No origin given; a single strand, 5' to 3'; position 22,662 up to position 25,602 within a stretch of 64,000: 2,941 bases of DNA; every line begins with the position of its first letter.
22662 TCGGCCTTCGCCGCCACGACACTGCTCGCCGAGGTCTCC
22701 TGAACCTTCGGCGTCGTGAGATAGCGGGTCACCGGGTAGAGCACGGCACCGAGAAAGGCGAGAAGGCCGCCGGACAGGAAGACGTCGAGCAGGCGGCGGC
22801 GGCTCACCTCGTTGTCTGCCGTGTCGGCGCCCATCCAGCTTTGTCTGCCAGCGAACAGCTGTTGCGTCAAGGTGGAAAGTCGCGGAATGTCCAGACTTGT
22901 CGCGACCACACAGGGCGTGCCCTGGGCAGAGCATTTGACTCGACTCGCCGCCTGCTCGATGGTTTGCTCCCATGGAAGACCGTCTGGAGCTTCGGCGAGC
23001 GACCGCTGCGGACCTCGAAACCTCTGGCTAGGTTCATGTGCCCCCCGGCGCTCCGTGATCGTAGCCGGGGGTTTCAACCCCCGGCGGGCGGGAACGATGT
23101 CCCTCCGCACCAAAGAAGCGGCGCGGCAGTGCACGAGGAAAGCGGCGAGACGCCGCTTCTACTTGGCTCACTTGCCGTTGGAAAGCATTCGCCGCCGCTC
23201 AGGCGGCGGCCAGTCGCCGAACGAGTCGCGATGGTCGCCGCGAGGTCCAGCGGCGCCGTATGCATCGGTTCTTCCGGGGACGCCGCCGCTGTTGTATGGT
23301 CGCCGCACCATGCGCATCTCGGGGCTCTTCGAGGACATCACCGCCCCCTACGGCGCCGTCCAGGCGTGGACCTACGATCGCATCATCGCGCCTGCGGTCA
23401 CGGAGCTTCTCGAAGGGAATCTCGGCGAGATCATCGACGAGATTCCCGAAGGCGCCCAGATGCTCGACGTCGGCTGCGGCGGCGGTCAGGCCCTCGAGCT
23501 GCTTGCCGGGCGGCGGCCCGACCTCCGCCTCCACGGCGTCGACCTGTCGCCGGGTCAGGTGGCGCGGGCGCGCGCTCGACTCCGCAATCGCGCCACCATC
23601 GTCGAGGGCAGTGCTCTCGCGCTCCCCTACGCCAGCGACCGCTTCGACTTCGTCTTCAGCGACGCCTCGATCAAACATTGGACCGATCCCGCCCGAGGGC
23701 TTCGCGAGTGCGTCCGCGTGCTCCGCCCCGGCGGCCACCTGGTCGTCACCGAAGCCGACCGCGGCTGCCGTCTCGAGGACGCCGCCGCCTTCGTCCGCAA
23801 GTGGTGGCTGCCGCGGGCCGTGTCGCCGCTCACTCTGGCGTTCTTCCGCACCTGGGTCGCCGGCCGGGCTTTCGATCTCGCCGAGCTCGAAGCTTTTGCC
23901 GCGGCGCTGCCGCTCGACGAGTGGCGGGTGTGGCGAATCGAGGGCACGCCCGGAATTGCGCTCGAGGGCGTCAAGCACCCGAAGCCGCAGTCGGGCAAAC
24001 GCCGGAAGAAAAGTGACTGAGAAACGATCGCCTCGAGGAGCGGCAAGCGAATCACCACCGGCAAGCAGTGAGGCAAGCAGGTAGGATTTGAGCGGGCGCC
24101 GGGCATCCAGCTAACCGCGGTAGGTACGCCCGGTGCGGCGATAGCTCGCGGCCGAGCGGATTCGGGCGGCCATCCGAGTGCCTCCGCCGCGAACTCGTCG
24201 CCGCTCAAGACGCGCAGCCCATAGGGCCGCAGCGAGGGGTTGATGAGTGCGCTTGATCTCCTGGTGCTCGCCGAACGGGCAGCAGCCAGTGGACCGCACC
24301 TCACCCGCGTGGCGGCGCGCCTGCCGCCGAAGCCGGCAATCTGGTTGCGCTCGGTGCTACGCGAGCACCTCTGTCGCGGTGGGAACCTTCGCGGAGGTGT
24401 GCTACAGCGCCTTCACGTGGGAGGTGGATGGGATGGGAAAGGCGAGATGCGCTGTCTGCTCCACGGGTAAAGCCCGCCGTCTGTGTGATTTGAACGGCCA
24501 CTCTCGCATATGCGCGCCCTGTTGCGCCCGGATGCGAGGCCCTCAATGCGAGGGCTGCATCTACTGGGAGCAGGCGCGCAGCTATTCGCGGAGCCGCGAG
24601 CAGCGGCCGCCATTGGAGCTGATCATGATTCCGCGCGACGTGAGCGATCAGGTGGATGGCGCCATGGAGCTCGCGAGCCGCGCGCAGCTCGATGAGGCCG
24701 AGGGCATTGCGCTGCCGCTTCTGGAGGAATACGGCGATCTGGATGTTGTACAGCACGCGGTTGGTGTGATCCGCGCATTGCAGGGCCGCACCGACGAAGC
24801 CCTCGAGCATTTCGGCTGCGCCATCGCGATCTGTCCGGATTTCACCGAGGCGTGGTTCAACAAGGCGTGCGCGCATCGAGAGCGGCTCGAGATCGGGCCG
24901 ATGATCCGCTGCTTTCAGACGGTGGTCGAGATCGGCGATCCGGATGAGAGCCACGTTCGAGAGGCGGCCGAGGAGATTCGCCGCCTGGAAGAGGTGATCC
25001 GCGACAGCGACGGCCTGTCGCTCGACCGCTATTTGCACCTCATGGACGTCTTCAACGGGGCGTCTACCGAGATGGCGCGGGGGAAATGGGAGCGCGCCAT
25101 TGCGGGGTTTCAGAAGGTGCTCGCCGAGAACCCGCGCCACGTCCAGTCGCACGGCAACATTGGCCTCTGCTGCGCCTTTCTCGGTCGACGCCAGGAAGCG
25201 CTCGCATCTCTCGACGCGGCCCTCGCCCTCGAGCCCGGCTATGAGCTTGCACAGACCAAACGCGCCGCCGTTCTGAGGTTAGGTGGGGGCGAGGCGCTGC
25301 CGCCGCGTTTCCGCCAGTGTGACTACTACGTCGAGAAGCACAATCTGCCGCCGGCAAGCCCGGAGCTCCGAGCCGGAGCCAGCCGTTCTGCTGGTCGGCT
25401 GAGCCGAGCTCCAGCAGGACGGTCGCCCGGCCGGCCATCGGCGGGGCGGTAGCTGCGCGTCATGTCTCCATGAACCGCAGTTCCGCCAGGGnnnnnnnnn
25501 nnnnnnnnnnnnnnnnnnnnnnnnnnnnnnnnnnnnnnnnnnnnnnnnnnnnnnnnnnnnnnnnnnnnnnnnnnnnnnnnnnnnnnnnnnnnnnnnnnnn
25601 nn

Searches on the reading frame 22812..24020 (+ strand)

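Call 48: search_protein_families(library=pfam, proteins=[window:22812-24020:+], max_evalue=0.01)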
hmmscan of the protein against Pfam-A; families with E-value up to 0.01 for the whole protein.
window:22812-24020:+ (402 aa): 11 families
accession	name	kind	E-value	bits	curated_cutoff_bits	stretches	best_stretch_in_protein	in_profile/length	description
PF08241.18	Methyltransf_11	-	3.3e-25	89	21.2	1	218-312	1-95/95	Methyltransferase domain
PF13649.12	Methyltransf_25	-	9e-21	74.8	27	1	218-308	2-97/97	Methyltransferase domain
PF13847.12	Methyltransf_31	-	7.7e-18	65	27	1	213-316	3-113/145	Methyltransferase domain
PF08242.18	Methyltransf_12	-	6.2e-16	59.4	30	1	218-310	1-98/98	Methyltransferase domain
PF13489.12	Methyltransf_23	-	1.1e-13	51.6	27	1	204-335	13-136/164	Methyltransferase domain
PF01209.24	Ubie_methyltran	-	5.2e-12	46.1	20.1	1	212-317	46-156/233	ubiE/COQ5 methyltransferase family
PF07021.18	MetW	-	1.6e-07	31.6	21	1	206-304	6-102/193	Methionine biosynthesis protein MetW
PF01728.25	FtsJ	-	0.00022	21.7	24.1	1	211-316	16-141/181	FtsJ-like methyltransferase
PF13578.12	Methyltransf_24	-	0.00032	22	26.3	1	231-312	16-102/105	Methyltransferase domain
PF02353.26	CMAS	-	0.00051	19.9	27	1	211-289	60-139/273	Mycolic acid cyclopropane synthetase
PF05175.20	MTS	-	0.0071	16.4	23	0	213-311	31-137/170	Methyltransferase small domain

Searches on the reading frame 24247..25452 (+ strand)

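Call 64: search_protein_families(library=pfam, proteins=[window:24247-25452:+], max_evalue=0.001)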
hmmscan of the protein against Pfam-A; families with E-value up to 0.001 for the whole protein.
window:24247-25452:+ (401 aa): 11 families
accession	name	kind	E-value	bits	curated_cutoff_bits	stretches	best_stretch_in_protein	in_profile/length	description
PF00515.34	TPR_1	-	2e-14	53.2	27.8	0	300-332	2-34/34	Tetratricopeptide repeat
PF07719.23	TPR_2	-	1.7e-13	50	27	0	301-331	3-33/34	Tetratricopeptide repeat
PF13414.12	TPR_11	-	4.1e-11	42.8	26.8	0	178-207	6-35/42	TPR repeat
PF13424.12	TPR_12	-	7.7e-09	36.1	30.1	0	277-328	22-74/77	Tetratricopeptide repeat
PF13432.12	TPR_16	-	8.9e-09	36.1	32.7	1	272-332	4-64/65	Tetratricopeptide repeat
PF13428.12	TPR_14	-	2.5e-08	34.3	23.5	0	170-207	5-42/44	Tetratricopeptide repeat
PF14559.12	TPR_19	-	1.1e-07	32.5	25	1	276-340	2-66/68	Tetratricopeptide repeat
PF13431.12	TPR_17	-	1.4e-06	28.5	24.4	0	192-212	5-25/34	Tetratricopeptide repeat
PF13176.12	TPR_7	-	4.8e-06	26.7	27.9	0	302-330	2-30/36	Tetratricopeptide repeat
PF13371.12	TPR_9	-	1.2e-05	25.7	35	0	277-336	7-61/73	Tetratricopeptide repeat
PF13181.12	TPR_8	-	9.6e-05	22.7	25.7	0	300-330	2-32/34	Tetratricopeptide repeat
